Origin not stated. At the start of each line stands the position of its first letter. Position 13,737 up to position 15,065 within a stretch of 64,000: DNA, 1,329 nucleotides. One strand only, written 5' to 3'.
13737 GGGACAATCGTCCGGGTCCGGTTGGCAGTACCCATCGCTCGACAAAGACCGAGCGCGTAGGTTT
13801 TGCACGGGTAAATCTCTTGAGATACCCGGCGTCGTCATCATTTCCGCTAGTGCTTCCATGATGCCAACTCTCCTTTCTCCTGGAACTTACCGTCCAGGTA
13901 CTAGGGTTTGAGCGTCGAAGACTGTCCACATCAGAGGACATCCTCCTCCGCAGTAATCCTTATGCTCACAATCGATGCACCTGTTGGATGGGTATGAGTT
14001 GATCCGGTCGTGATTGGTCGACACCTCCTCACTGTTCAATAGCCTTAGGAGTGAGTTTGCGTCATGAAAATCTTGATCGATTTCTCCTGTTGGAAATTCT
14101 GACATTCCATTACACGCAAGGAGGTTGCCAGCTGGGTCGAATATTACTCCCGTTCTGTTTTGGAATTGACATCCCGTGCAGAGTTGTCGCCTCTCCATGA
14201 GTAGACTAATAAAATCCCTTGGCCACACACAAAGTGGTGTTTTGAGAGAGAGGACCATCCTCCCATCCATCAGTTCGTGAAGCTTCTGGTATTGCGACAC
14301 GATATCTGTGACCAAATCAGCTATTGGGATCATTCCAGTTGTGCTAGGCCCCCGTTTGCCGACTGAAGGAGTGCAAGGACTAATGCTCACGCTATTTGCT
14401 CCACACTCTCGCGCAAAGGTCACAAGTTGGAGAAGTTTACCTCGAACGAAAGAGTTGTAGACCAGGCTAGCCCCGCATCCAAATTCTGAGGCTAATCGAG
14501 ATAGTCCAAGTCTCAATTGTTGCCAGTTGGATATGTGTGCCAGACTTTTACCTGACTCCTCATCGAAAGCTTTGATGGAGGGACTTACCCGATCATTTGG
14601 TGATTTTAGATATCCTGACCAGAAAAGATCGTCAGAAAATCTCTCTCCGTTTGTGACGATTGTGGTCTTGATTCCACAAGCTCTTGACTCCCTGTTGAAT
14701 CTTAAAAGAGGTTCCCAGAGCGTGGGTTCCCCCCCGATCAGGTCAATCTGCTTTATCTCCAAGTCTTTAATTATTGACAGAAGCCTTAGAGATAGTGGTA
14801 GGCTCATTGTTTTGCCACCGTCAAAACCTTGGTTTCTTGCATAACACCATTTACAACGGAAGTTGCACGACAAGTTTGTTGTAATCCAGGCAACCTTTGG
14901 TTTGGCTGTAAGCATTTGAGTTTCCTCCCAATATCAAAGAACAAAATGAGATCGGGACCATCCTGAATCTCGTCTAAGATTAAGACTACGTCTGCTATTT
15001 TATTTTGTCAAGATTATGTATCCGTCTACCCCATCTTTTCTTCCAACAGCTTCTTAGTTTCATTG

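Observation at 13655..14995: Cassette 3: compact bicistron rSAM/SPASM plus 52-aa Asp/Pro/Cys-rich peptide with its own terminator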

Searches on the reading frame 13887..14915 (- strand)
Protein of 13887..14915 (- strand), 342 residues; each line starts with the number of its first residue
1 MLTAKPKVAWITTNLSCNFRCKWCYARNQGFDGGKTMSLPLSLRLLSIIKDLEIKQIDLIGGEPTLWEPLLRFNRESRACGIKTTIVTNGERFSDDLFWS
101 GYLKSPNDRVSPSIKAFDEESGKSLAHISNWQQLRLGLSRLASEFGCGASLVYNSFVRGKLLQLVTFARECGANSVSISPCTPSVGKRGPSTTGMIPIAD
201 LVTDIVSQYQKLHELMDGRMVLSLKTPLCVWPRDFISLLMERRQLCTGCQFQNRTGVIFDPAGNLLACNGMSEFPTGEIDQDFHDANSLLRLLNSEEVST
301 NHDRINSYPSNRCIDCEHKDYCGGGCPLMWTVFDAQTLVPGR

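Call 5: search_protein_families(library=pfam, proteins=[window:13887-14915:-], max_evalue=0.01)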
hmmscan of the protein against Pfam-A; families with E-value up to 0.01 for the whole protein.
window:13887-14915:- (342 aa): 2 families
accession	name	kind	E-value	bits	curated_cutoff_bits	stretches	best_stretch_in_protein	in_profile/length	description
PF04055.27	Radical_SAM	-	5.5e-12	46.6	29.5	1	16-131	6-126/166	Radical SAM superfamily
PF13353.11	Fer4_12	-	4.5e-06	27.4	22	1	16-94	14-95/137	4Fe-4S single cluster domain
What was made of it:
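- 13887..14915 (-): Radical SAM/SPASM peptide maturase, 342 aa. The CxxxCxxC motif is at C17/C21/C24. Seven further Cys are invariant (C229, C249, C268, C313, C316, C322, C326). There is no RRE domain. Pfam Radical_SAM 5.5e-12 (call 5).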

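Call 6: search_protein_families(library=ncbifam, proteins=[window:13887-14915:-], max_evalue=0.01)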
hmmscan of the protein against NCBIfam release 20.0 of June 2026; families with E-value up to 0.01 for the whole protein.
window:13887-14915:- (342 aa): 45 families (the best 25 are shown)
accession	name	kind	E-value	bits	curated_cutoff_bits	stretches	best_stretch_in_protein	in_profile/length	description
NF038283.1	viperin_w_prok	equivalog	3.6e-14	52.6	180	1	10-121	6-121/281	viperin family antiviral radical SAM protein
TIGR04317.1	W_rSAM_matur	equivalog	6.4e-11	42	380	1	10-133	7-129/349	tungsten cofactor oxidoreductase radical SAM maturase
NF045574.1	sacti_mat_StsB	exception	6.5e-10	38.4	625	1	15-90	104-178/466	StsB family radical SAM/SPASM domain sactipeptide maturase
TIGR04055.1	rSAM_NirJ2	equivalog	2.3e-09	37.2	500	1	8-96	2-88/326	putative heme d1 biosynthesis radical SAM protein NirJ2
TIGR02668.1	moaA_archaeal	equivalog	2.8e-09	36.4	325.25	1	12-139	15-141/303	GTP 3',8-cyclase MoaA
TIGR02666.1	moaA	equivalog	5.3e-09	35.5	284.05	1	16-169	19-181/336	GTP 3',8-cyclase MoaA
TIGR04085.1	rSAM_more_4Fe4S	domain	6.7e-09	36.1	27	1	249-331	1-79/93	SPASM domain-containing protein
TIGR02109.1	PQQ_syn_pqqE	equivalog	2e-08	33.6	381.35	1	16-326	16-312/358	pyrroloquinoline quinone biosynthesis protein PqqE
TIGR04054.1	rSAM_NirJ1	equivalog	2.4e-08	33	650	1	5-93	35-122/387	putative heme d1 biosynthesis radical SAM protein NirJ1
NF047865.1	rSAM_PapB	equivalog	4.2e-08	32.8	340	1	16-72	12-72/330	PapB family radical SAM/SPASM ranthipeptide maturase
NF040492.1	not_ScfB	exception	5.1e-08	32.2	855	1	16-66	104-159/450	ScfB-related radical SAM/SPASM orphan maturase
NF050035.1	rSAM_WgK_link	exception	7.9e-08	31.7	650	1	6-98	8-101/367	radical SAM/SPASM peptide maturase WgkB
TIGR04347.1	pseudo_SAM_Halo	equivalog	1.1e-07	31.5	525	1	5-93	37-124/390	TIGR04347 family pseudo-SAM/SPASM protein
NF041298.1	rSAM_mat_DynA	equivalog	2.7e-07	29.9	450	1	237-327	237-322/356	dynobactin maturation radical SAM/SPASM protein DynA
NF001199.0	PRK00164.2-1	equivalog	3e-07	29.9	231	1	11-138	16-142/308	GTP 3',8-cyclase MoaA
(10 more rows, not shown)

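Call 11: find_homologous_proteins(query=window:13887-14915:-, max_evalue=0.00001)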
Query window:13887-14915:- (342 aa): 218 proteins with E <= 0.00001 among 1333 candidates; the best 120 are listed.
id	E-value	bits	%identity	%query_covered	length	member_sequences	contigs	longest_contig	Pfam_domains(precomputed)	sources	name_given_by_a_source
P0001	2.3e-236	801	100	100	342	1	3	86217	PF04055.28,PF13353.12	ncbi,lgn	-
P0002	1.9e-138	479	57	100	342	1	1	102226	PF04055.28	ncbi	ncbi:MAG: radical SAM protein [Candidatus Vogelbacteria bacterium]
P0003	3.9e-137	475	59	99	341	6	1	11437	PF04055.28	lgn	-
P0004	4.4e-135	468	58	99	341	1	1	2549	PF04055.28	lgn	-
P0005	3.9e-132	459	56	99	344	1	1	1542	PF04055.28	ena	-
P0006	1.2e-131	457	54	99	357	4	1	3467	PF04055.28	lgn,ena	-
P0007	3.6e-128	446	54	100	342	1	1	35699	PF04055.28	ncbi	-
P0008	1.0e-119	418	51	98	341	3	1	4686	PF04055.28,PF13353.12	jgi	-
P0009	1.5e-117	411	58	89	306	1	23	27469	PF04055.28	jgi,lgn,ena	jgi:radical SAM protein with 4Fe4S-binding SPASM domain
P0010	4.2e-117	409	50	100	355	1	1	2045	PF04055.28,PF13353.12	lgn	-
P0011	7.3e-117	408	50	98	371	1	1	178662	PF04055.28,PF13353.12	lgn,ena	-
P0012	7.6e-117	408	49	98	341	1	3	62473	PF04055.28,PF13353.12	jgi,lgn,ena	-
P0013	1.7e-116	407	50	98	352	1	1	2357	PF04055.28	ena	-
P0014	2.0e-116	407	50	98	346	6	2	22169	PF04055.28,PF13353.12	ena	-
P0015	2.1e-116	407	53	98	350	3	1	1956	PF04055.28,PF13353.12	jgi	-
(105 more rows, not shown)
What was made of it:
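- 13887..14915 (-): 218 homologues (call 11).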

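Call 14: find_related_loci(query=A1, collection=genome_contigs, flank=4000)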
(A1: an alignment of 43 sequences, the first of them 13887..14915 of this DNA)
Query A1 (342 aa) in genome_contigs; peptide patterns used: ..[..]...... (x = any residue, [..] = any of these).
303 stretches matched a pattern; 200 encode a relative of the query (tblastn E <= 1e-3); the best 80 are kept; 80 distinct loci.
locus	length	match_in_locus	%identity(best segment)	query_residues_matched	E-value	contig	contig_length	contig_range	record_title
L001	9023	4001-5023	57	1-341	8e-142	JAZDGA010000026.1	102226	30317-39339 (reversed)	MAG: Candidatus Vogelbacteria bacterium isolate MEGAHIT-group-0.230 k141_9418184, whole genome shotgun sequence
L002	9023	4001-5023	54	1-341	1e-130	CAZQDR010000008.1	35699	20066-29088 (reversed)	MAG TPA_asm: uncultured Candidatus Saccharibacteria bacterium isolate SRP286056_co1_742 genome assembly, contig: NODE_12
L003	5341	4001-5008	52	6-341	2e-124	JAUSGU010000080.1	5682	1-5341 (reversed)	MAG: bacterium isolate E14_metabat.bin.148 E14_k141_445797, whole genome shotgun sequence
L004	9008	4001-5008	49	6-341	4e-118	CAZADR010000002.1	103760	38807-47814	MAG TPA_asm: uncultured Candidatus Saccharibacteria bacterium isolate ERP113451_co1_17 genome assembly, contig: NODE_99_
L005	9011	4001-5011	47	6-341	4e-109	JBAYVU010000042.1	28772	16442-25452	MAG: Sterolibacterium sp. isolate SO_2016_LW3_67 scaffold02414_LW162_2016, whole genome shotgun sequence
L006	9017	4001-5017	43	3-341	3e-103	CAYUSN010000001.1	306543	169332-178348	MAG TPA_asm: uncultured Candidatus Saccharibacteria bacterium isolate SRP323723_co1_13 genome assembly, contig: NODE_12_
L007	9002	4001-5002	44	6-338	3e-102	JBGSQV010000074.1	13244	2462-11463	MAG: Candidatus Paceibacteria bacterium isolate JTS-AC341 k141_1577188, whole genome shotgun sequence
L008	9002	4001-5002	43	6-339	7e-100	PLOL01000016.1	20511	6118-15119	MAG: Patescibacteria group bacterium isolate bog_1341 73.20120700_S3X.70_contig_19899, whole genome shotgun sequence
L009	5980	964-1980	40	1-339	1e-93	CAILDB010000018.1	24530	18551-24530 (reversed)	uncultured bacterium isolate MJ130729B_bin-744 genome assembly, contig: bin-744:18/29, whole genome shotgun sequence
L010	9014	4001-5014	41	5-341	3e-91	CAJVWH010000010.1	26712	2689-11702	TPA_asm: uncultured bacterium isolate DRR093004_bin.40_MetaBAT_v2.12.1_MAG genome assembly, contig: NODE_1087_length_267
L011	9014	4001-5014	40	4-341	3e-90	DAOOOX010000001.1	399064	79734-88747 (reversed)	MAG TPA_asm: Verrucomicrobiia bacterium isolate AMR_MDS_2612 NODE_4_length_399064_cov_14.700613, whole genome shotgun se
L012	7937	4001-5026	42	1-341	1e-89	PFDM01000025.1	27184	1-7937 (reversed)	MAG: Parcubacteria group bacterium CG10_big_fil_rev_8_21_14_0_10_38_31 CG10_8_21_14_0.10_scaffold_12080_c, whole genome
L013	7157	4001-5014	41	6-342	9e-90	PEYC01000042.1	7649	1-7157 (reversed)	MAG: Candidatus Nealsonbacteria bacterium CG08_land_8_20_14_0_20_36_22 CG08_land_8_20_14_0.20_scaffold_7824_c, whole gen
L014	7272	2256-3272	40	1-339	6e-89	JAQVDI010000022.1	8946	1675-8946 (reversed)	MAG: Patescibacteria group bacterium isolate STE_108 NODE_20790_length_8946_cov_6.000567_Sandtown_E, whole genome shotgu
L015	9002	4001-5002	41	8-341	9e-88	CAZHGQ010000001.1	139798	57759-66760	MAG TPA_asm: uncultured Candidatus Saccharibacteria bacterium isolate SRP257259_co1_375 genome assembly, contig: NODE_94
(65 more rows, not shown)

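Call 17: find_encoding_contigs(protein=P0001, flank=3000, max_places=3)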
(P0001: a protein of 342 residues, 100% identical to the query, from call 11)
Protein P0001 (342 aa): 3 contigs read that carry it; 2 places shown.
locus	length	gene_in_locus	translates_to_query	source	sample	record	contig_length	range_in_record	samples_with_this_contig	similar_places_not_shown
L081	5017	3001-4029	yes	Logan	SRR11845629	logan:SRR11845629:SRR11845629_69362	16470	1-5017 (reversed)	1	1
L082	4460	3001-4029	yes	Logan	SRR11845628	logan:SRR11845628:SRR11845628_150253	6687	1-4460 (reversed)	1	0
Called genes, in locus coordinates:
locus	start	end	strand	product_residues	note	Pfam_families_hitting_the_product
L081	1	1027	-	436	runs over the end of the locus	PF04055:Radical_SAM, PF13353:Fer4_12 (weak)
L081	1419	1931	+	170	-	-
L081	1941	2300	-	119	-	-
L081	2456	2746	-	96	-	PF01230:HIT, PF11969:DcpS_C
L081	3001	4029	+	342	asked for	PF04055:Radical_SAM, PF13353:Fer4_12 (weak)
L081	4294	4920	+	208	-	-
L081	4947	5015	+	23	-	?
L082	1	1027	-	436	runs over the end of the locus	PF04055:Radical_SAM, PF13353:Fer4_12 (weak)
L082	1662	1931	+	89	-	-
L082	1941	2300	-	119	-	-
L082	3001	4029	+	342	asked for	PF04055:Radical_SAM, PF13353:Fer4_12 (weak)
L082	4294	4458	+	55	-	?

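Call 18: search_solved_structures(query=A1, max_evalue=0.001)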
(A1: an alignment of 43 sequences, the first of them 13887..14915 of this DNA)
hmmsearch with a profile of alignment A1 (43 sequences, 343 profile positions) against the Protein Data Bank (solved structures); distinct sequences matched with E-value up to 0.001: 32.
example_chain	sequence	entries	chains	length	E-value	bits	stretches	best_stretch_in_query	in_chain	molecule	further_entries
5v1q_A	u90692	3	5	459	1.6e-20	76.7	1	16-335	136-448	Radical SAM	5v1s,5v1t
5wgg_A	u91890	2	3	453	9.6e-16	61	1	4-182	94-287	Radical SAM domain protein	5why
6c8v_A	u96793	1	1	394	1.8e-15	60.1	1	14-227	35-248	Coenzyme PQQ synthesis protein E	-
6efn_A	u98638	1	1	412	3.5e-15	59.2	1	7-184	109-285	Sporulation killing factor maturation protein SkfB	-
2fb2_A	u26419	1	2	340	4.7e-15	58.7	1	10-209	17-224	Molybdenum cofactor biosynthesis protein A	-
1tv7_A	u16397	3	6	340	4.8e-15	58.7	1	11-209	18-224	Molybdenum cofactor biosynthesis protein A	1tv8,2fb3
4k37_A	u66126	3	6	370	5.3e-12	48.7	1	16-206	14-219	Anaerobic sulfatase-maturating enzyme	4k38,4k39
4k36_A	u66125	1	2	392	6.7e-12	48.3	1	16-206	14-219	Anaerobic sulfatase-maturating enzyme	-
7tol_A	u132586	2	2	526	9.8e-12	47.8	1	9-207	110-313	glycerol dibiphytanyl glycerol tetraether - macrocyclic archaeol synthase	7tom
6b4c_A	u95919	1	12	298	1.8e-11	46.9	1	13-165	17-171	Viperin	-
9dgw_A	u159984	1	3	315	1.9e-11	46.9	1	13-163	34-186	Radical SAM core domain-containing protein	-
9dfw_A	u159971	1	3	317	2.2e-11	46.6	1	13-159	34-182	Radical SAM core domain-containing protein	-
7n7i_A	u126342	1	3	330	2.4e-11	46.5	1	13-162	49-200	Viperin-like enzyme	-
9dfu_A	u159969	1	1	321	6.6e-11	45.1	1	13-177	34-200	Radical SAM core domain-containing protein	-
9dfn_A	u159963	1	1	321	7.6e-11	44.9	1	14-174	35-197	Radical SAM core domain-containing protein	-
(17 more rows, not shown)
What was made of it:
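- On Ranthipeptide, PapB/freyrasin type: The profile aligns to SuiB from residue 136 and to CteB from residue 94 (call 18).
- Sequence distance to all characterised SPASM enzymes is similar (call 18).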

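Call 38: predict_structure(alignment_id=A1)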
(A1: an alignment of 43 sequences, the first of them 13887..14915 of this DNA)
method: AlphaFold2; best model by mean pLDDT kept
length: 342 residues; sequences in the alignment: 43
mean_pLDDT: 94.1   pTM: 0.91
mean pLDDT of the five models: 94.1, 94.1, 93.9, 93.0, 92.8
residues with pLDDT >= 90: 279; 70-90: 57; 50-70: 6; < 50: 0
segments of 3 or more residues with pLDDT < 50: none
pLDDT, mean of each block of 10 residues (from residue 1): 85 94 86 91 99 98 97 98 98 98 98 98 96 99 98 97 98 98 91 96 98 98 94 97 92 92 94 94 98 95 82 82 89 87 63
secondary structure, 60 per line:
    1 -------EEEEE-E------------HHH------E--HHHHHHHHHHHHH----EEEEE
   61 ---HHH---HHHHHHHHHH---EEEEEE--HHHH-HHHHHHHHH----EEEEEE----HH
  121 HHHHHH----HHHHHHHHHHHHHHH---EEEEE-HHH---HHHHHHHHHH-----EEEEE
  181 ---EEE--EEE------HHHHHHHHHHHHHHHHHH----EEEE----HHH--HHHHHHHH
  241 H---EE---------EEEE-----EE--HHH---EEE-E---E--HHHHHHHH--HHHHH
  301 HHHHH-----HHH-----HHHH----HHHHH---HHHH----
elements in order: E8-12 H39-51 E56-60 H70-79 E83-88 H91-94 H96-104 E109-114 H119-126 H131-145 E149-153 H161-170 E176-180 E184-186 E189-191 H198-215 E220-223 H233-241 E256-259 E275-277 H286-293 H296-305 H319-322 H327-331 H335-338
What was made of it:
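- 13887..14915 (-): AF2 pLDDT 94 (call 38).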

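Call 42: fold_search(model_id=the predicted structure, library=pdb)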
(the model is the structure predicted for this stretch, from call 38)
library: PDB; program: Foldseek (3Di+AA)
matches with E <= 10: 1737; with E <= 0.001: 133
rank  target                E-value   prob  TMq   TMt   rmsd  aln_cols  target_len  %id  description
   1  5v1t_A                8.7e-13  1.00  0.70  0.57   5.3       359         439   16  Crystal structure of Streptococcus suis SuiB bound to precursor peptide SuiA (released 2017-08-30)
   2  5v1q_B                3.2e-12  1.00  0.62  0.50   5.3       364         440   16  Crystal structure of Streptococcus suis SuiB (released 2017-08-30)
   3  5v1q_A                4.3e-12  1.00  0.64  0.53   5.9       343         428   17  Crystal structure of Streptococcus suis SuiB (released 2017-08-30)
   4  5v1s_A                4.3e-12  1.00  0.65  0.54   5.9       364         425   17  Crystal structure of Streptococcus suis SuiB bound to S-adenosylmethionine (released 2017-08-30)
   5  5v1s_B                2.7e-11  1.00  0.63  0.52   6.0       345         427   15  Crystal structure of Streptococcus suis SuiB bound to S-adenosylmethionine (released 2017-08-30)
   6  4k37_B                4.6e-11  1.00  0.67  0.63   5.3       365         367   15  Native anSMEcpe with bound AdoMet (released 2013-05-08)
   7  7vob                  7.0e-11  1.00  0.63  0.65   6.1       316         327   16  The crystal structure of a Radical SAM Enzyme BlsE involved in the Biosynthesis of Blasticidin S (released 2022-05-04)
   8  6q2p_A                1.3e-10  1.00  0.59  0.68   5.2       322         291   15  Crystal structure of mouse viperin bound to cytidine triphosphate and S-adenosylhomocysteine (released 2020-01-22)
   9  4k37_A                1.4e-10  1.00  0.69  0.65   5.1       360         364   14  Native anSMEcpe with bound AdoMet (released 2013-05-08)
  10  6q2p_B                1.4e-10  1.00  0.57  0.65   5.6       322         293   15  Crystal structure of mouse viperin bound to cytidine triphosphate and S-adenosylhomocysteine (released 2020-01-22)
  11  4k39_A                1.5e-10  1.00  0.67  0.64   5.2       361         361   15  Native anSMEcpe with bound AdoMet and Cp18Cys peptide (released 2013-05-08)
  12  4k36_A                1.5e-10  1.00  0.68  0.61   5.4       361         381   15  His6 tagged anSMEcpe with bound AdoMet (released 2013-05-08)
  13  4k38_A                2.2e-10  1.00  0.68  0.64   5.2       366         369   15  Native anSMEcpe with bound AdoMet and Kp18Cys peptide (released 2013-05-08)
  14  4k39_B                2.2e-10  1.00  0.67  0.64   5.3       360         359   16  Native anSMEcpe with bound AdoMet and Cp18Cys peptide (released 2013-05-08)
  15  8hzv_C                2.6e-10  1.00  0.58  0.43   5.8       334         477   16  The crystal structure of a Radical SAM Enzyme DesII (released 2024-07-10)
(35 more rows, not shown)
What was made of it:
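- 13887..14915 (-): Nearest structures are SuiB (TMq 0.70) and anSME (0.67-0.69) (call 42).
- Closest known: SuiB. Same: It is the best sequence-profile match (1.6e-20, call 18) and the best structural match (E 9e-13, TMq 0.70, call 42).
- Closest known: anSME. Same: Compact, RRE-less rSAM/SPASM of similar length that acts on a Cys in a peptide (TMq 0.67-0.69, call 42).
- The enzyme is about equally distant from SuiB (Lys-Trp C-C bond), anSME (Cys to formylglycine), CteB, PqqE and SkfB (calls 18, 42).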

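Call 51: list_cluster_members(proteins=[P0001, P0121, P0122])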
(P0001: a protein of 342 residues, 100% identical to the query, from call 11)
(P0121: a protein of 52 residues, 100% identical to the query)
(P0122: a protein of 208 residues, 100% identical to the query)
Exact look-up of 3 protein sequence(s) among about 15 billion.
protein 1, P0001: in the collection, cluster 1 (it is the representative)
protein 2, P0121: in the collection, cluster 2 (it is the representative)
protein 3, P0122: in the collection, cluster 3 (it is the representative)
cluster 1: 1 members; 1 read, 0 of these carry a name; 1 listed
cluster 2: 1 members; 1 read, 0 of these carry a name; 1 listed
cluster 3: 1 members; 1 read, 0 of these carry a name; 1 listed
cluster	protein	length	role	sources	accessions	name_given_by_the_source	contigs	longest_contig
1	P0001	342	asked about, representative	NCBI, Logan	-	-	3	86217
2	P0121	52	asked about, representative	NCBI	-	-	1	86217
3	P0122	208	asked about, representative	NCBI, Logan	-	-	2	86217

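Call 61: search_solved_structures(query=window:13887-14915:-, max_evalue=0.001, show_alignments=2)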
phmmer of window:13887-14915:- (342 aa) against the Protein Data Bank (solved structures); distinct sequences matched with E-value up to 0.001: 3.
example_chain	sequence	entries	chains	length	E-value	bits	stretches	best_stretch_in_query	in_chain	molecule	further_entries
5wgg_A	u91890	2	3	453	1.4e-05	27.5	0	14-68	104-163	Radical SAM domain protein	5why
6c8v_A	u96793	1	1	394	0.00022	23.6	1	16-326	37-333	Coenzyme PQQ synthesis protein E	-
5v1q_A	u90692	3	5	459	0.00035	22.9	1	11-208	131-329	Radical SAM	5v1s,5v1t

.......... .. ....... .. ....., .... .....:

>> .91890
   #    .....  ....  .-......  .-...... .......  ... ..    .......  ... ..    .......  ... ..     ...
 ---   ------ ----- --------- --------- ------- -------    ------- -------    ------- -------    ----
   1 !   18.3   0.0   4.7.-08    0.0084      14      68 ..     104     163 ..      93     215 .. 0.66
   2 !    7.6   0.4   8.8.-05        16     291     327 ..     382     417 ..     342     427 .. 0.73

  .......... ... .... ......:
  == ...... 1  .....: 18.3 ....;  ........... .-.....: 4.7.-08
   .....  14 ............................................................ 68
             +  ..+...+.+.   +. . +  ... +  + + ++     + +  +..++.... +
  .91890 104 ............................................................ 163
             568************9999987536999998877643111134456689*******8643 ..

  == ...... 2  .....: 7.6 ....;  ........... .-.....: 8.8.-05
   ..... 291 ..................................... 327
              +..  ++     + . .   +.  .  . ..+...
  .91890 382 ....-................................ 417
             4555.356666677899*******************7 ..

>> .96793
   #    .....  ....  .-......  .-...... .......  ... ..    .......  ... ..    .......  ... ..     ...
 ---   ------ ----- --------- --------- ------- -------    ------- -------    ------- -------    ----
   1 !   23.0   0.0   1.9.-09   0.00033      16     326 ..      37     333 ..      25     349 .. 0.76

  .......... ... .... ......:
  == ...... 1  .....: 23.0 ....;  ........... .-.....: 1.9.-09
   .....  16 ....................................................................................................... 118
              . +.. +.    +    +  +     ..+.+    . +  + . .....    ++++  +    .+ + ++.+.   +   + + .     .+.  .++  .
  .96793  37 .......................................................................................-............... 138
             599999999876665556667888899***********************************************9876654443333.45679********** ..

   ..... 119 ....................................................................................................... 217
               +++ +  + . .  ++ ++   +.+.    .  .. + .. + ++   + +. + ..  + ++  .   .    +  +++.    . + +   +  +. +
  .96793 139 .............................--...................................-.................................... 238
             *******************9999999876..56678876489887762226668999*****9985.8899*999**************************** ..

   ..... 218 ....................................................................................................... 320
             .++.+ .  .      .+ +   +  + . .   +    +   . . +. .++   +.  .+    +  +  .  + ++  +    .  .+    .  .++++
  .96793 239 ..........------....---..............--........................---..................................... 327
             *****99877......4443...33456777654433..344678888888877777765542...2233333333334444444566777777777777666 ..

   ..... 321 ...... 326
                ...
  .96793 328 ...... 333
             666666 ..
